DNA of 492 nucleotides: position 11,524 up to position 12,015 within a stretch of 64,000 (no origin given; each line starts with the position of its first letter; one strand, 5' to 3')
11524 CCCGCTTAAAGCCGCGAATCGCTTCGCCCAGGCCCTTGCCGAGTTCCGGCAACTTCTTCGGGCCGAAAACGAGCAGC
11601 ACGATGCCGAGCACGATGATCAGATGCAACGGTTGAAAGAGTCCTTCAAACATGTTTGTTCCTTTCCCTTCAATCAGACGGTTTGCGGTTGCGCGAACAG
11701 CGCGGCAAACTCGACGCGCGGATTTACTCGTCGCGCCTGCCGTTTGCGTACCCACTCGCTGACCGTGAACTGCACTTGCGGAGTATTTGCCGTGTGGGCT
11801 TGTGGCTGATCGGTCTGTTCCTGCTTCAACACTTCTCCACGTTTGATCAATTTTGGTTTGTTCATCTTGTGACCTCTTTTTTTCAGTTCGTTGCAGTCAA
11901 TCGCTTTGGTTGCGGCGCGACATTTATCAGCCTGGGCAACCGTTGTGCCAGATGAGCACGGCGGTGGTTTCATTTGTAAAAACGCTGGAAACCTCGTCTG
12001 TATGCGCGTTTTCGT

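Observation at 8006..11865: Operon of a 63-aa basic protein, tatA and an 1147-aa GH18-like/CE4/GT2 fusion (all-in-one PNAG-type synthase-deacetylase-hydrolase)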

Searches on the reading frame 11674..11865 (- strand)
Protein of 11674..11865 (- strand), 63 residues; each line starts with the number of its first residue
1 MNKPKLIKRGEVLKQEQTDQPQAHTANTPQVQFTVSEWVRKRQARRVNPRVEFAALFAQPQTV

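Call 3: search_protein_families(library=pfam, proteins=[window:11674-11865:-], max_evalue=0.01)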
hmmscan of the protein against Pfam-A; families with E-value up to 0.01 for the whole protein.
window:11674-11865:- (63 aa): 0 families

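Call 5: search_protein_families(library=ncbifam, proteins=[window:11674-11865:-], max_evalue=0.01)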
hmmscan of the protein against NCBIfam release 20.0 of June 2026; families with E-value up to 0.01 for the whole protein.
window:11674-11865:- (63 aa): 0 families

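Call 19: find_homologous_proteins(query=window:11674-11865:-, max_evalue=10)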
Query window:11674-11865:- (63 aa): 8 proteins with E <= 10 among 8 candidates.
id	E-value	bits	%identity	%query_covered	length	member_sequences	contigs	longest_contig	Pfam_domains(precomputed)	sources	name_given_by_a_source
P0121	1.2e-33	130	100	100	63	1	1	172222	-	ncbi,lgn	ncbi:MAG: hypothetical protein AB7U82_14575 [Blastocatellales bacterium]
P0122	8.6e-17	77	66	98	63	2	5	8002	-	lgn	-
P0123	9.2e-4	37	42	98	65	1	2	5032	-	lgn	-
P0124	2.9e-3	35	44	95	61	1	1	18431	-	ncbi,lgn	-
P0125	6.1e-3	34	41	95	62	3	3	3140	-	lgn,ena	-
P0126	7.7e-3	34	42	98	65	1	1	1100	-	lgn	-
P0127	8.2e-3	34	41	95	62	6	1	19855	-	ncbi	-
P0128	1.5e-2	33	42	98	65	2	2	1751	-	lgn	-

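Call 22: find_encoding_contigs(protein=P0124, flank=6000, max_places=2)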
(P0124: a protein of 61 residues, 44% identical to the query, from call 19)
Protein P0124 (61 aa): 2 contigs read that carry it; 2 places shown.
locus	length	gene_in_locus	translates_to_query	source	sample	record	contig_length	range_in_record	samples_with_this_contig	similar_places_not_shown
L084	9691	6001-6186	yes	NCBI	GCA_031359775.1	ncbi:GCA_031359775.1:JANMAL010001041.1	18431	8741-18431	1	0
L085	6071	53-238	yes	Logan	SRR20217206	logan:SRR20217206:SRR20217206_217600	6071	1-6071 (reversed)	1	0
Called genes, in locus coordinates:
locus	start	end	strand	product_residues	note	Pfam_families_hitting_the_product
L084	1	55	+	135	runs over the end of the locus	PF01475:FUR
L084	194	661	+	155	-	PF00210:Ferritin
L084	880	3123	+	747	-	PF00141:peroxidase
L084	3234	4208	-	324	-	PF01073:3Beta_HSD, PF01370:Epimerase, PF02719:Polysacc_synt_2, PF04321:RmlD_sub_bind, PF05368:NmrA (weak), PF07993:NAD_binding_4, PF16363:GDP_Man_Dehyd, PF13460:NAD_binding_10, +1 more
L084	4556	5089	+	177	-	PF04542:Sigma70_r2, PF22029:PhyR_sigma2 (weak), PF08281:Sigma70_r4_2, PF04545:Sigma70_r4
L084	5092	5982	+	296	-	-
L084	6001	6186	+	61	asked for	-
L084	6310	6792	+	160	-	PF01641:SelR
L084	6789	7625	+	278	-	PF04784:DUF547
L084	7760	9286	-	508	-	PF01262:AlaDh_PNT_C (faint), PF01134:GIDA (faint), PF03486:HI0933_like (faint), PF07992:Pyr_redox_2, PF00070:Pyr_redox, PF02852:Pyr_redox_dim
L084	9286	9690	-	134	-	?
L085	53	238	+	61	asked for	-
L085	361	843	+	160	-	PF01641:SelR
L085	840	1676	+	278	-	PF04784:DUF547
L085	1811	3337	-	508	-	PF01262:AlaDh_PNT_C (faint), PF01134:GIDA (faint), PF03486:HI0933_like (faint), PF07992:Pyr_redox_2, PF00070:Pyr_redox, PF02852:Pyr_redox_dim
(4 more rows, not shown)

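Call 23: find_encoding_contigs(protein=P0127, flank=6000, max_places=2)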
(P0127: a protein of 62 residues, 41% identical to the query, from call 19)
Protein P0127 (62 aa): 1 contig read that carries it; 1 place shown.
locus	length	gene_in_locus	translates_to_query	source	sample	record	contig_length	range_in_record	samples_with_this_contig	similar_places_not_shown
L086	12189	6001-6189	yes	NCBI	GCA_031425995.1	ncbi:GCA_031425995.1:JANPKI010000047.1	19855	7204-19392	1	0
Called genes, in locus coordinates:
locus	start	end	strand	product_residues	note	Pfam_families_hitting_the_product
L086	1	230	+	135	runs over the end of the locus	PF01475:FUR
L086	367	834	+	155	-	PF00210:Ferritin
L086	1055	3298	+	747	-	PF00141:peroxidase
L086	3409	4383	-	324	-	PF01073:3Beta_HSD, PF01370:Epimerase, PF02719:Polysacc_synt_2, PF04321:RmlD_sub_bind, PF05368:NmrA (weak), PF07993:NAD_binding_4, PF16363:GDP_Man_Dehyd, PF13460:NAD_binding_10, +1 more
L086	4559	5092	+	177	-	PF04542:Sigma70_r2, PF22029:PhyR_sigma2 (weak), PF08281:Sigma70_r4_2, PF04545:Sigma70_r4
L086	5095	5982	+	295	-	-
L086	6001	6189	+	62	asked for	-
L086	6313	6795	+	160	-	PF01641:SelR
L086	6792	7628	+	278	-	PF04784:DUF547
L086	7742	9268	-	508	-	PF01134:GIDA (faint), PF03486:HI0933_like (faint), PF07992:Pyr_redox_2, PF00070:Pyr_redox, PF02852:Pyr_redox_dim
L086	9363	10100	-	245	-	PF09335:VTT_dom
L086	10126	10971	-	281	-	PF04784:DUF547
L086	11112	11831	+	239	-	PF00535:Glycos_transf_2, PF10111:Glyco_tranf_2_2 (faint), PF13641:Glyco_tranf_2_3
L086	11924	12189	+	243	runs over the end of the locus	?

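Call 24: find_encoding_contigs(protein=P0122, flank=6000, max_places=3)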
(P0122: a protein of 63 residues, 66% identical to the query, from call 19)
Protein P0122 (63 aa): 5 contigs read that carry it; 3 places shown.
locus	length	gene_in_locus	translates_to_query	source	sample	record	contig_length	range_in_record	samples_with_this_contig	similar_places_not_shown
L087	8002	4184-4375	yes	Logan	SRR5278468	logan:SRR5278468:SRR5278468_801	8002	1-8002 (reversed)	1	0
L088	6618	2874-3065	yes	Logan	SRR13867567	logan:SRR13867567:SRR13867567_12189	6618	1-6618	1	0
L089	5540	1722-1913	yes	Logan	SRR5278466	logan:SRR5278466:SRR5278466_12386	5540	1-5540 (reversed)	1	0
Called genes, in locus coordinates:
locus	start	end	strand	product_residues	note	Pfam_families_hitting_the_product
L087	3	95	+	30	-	?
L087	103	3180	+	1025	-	PF00873:ACR_tran, PF02355:SecD_SecF_C (faint)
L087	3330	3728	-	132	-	PF04972:BON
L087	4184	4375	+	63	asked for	-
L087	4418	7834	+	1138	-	PF00704:Glyco_hydro_18, PF01522:Polysacc_deac_1, PF13506:Glyco_transf_21, PF00535:Glycos_transf_2, PF03142:Chitin_synth_2 (faint), PF10111:Glyco_tranf_2_2 (weak), PF13641:Glyco_tranf_2_3, PF13632:Glyco_trans_2_3, +1 more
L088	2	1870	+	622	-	?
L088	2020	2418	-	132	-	PF04972:BON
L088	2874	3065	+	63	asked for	-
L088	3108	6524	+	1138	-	PF00704:Glyco_hydro_18, PF01522:Polysacc_deac_1, PF13506:Glyco_transf_21, PF00535:Glycos_transf_2, PF03142:Chitin_synth_2 (faint), PF10111:Glyco_tranf_2_2 (weak), PF13641:Glyco_tranf_2_3, PF13632:Glyco_trans_2_3, +1 more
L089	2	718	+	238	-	?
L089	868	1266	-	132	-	PF04972:BON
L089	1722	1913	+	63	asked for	-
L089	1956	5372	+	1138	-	PF00704:Glyco_hydro_18, PF01522:Polysacc_deac_1, PF13506:Glyco_transf_21, PF00535:Glycos_transf_2, PF03142:Chitin_synth_2 (faint), PF10111:Glyco_tranf_2_2 (weak), PF13641:Glyco_tranf_2_3, PF13632:Glyco_trans_2_3, +1 more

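Call 68: search_protein_families(library=pfam, alignment_id=A2, max_evalue=10)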
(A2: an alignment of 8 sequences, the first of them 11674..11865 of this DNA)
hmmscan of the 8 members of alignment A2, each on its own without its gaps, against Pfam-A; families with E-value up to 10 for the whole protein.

A. member 1, window:11674-11865:- (63 aa): 0 families

B. families by the number of members that match (of 8 scanned): 1 family
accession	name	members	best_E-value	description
PF23930.1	DUF7268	2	0.1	Family of unknown function (DUF7268)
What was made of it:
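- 11674..11865 (-): 63-aa basic small protein, member of an unannotated Blastocatellia small-protein family (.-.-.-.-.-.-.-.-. ... AR-x-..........). No Pfam or NCBIfam hit (calls 3, 5, 68).
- Tried and rejected: Pfam and NCBIfam on the small ORF, alone and as an alignment: nothing (calls 3, 5, 68).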

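Call 79: search_protein_representatives(alignment_id=A2)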
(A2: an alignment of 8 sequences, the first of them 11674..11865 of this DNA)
Query: 8 sequences, 65 profile positions. Proteins with E-value up to 0.001 (for the whole library): 143; up to 1e-10: 9; up to 1e-30: 0. The best 143 are listed.
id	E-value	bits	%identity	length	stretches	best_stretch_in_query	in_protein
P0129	1.5e-25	105.3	-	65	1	1-65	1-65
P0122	1.9e-25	105.0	-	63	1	1-63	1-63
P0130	2.1e-18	82.4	-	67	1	1-61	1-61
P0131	5.9e-12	61.8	-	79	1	1-63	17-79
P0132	2.8e-11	59.6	-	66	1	1-63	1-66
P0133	4.8e-11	58.8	-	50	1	21-65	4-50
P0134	5.7e-11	58.6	-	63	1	1-61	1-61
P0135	6.5e-11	58.4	-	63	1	1-63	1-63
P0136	6.6e-11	58.4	-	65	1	1-61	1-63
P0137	1.2e-10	57.6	-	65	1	1-63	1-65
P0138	1.8e-10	57.0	-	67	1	1-61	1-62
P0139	2.1e-10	56.8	-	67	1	1-63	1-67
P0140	2.3e-10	56.6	-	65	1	1-61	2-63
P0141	2.5e-10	56.6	-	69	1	1-64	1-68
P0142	3.1e-10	56.3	-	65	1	2-61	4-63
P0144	8.1e-10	54.9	-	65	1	1-63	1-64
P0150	2.2e-08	50.3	-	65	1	1-62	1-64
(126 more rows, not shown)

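Call 81: find_encoding_contigs(protein=P0136, flank=5000, max_places=3)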
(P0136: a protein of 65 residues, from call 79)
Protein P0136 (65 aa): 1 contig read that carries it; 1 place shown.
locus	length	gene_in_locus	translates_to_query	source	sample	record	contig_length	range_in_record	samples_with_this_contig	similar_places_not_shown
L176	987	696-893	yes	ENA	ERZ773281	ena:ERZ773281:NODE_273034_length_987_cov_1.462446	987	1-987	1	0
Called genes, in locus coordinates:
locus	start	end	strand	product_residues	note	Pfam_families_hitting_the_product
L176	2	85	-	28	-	?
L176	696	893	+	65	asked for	-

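Call 82: find_encoding_contigs(protein=P0132, flank=5000, max_places=3)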
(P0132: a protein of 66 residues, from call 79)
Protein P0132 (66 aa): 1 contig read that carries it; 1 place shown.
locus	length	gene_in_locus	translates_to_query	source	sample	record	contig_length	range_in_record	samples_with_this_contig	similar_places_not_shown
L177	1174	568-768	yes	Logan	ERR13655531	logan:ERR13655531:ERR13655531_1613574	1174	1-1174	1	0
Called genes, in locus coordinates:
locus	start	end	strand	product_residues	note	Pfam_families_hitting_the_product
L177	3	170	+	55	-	?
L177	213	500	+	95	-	-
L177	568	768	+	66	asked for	-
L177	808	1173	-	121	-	?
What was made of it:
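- Tried and rejected: Two small-protein contexts (L176, L177) were on contigs too short to be informative about neighbours (calls 81, 82).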
